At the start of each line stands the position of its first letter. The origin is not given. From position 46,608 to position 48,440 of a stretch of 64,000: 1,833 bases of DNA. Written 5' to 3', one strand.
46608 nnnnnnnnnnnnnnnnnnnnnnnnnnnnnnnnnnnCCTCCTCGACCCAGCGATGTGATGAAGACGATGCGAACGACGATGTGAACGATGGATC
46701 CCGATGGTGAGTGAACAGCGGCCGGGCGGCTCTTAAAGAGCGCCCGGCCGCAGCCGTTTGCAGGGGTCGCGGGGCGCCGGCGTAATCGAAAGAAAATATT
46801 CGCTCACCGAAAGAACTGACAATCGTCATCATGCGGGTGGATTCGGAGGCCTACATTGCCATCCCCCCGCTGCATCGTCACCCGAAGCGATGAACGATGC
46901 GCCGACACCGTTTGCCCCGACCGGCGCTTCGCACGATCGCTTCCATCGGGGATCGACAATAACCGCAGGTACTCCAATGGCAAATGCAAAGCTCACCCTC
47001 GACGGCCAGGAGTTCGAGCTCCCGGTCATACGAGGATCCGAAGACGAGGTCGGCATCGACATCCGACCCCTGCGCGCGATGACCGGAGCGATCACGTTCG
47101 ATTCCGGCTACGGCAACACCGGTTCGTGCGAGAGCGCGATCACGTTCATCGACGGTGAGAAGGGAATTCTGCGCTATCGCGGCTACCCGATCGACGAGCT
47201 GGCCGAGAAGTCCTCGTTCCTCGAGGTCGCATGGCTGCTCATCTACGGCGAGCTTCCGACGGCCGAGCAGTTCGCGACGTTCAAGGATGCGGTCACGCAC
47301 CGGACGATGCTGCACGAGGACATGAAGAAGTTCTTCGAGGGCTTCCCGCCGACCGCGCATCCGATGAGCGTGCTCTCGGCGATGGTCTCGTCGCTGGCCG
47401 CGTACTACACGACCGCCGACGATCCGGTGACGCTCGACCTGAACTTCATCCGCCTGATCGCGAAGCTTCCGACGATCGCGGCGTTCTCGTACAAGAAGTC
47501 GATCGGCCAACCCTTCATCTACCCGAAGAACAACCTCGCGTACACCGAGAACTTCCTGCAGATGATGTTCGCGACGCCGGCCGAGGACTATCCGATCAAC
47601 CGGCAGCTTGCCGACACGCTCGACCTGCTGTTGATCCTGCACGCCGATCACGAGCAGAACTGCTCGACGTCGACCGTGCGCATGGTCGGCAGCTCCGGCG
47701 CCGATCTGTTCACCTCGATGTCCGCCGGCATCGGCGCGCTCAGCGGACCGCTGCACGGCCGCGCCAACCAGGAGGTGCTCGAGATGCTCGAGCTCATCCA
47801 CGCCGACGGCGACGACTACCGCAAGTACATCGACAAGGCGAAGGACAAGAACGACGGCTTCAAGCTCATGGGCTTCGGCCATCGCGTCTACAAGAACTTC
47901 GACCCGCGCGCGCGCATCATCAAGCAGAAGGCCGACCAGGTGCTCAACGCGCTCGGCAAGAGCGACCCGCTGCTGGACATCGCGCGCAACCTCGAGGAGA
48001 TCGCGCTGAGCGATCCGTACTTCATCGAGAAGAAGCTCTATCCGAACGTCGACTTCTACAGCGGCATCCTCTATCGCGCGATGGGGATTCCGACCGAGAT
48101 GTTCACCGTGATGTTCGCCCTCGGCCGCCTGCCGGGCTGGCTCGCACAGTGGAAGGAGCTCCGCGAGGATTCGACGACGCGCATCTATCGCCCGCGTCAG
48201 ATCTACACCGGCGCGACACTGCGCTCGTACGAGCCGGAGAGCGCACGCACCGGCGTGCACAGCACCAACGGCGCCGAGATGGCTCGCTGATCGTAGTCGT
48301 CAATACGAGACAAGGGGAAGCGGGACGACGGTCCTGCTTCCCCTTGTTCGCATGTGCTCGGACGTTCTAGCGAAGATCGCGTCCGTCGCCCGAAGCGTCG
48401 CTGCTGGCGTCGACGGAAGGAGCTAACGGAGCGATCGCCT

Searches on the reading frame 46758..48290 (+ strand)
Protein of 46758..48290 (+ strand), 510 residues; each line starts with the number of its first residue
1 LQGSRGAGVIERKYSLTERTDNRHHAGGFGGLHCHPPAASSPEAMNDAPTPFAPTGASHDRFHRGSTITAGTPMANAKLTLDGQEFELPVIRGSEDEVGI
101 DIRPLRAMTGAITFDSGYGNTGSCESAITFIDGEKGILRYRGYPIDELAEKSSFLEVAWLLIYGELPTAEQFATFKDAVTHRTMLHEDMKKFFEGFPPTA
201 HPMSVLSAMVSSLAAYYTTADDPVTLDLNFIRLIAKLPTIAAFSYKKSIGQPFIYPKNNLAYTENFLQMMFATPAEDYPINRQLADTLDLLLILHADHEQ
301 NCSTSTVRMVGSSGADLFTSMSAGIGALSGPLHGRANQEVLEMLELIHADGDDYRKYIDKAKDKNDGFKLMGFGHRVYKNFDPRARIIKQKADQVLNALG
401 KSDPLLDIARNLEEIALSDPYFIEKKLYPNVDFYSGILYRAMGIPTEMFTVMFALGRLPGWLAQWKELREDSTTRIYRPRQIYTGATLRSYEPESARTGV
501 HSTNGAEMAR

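Call 9: search_protein_families(library=pfam, proteins=[window:46758-48290:+], max_evalue=0.01)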
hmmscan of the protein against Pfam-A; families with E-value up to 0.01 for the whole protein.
window:46758-48290:+ (510 aa): 1 family
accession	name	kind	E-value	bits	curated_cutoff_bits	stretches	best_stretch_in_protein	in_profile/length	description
PF00285.26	Citrate_synt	-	8.2e-141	469.6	27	1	117-480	1-357/357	Citrate synthase, C-terminal domain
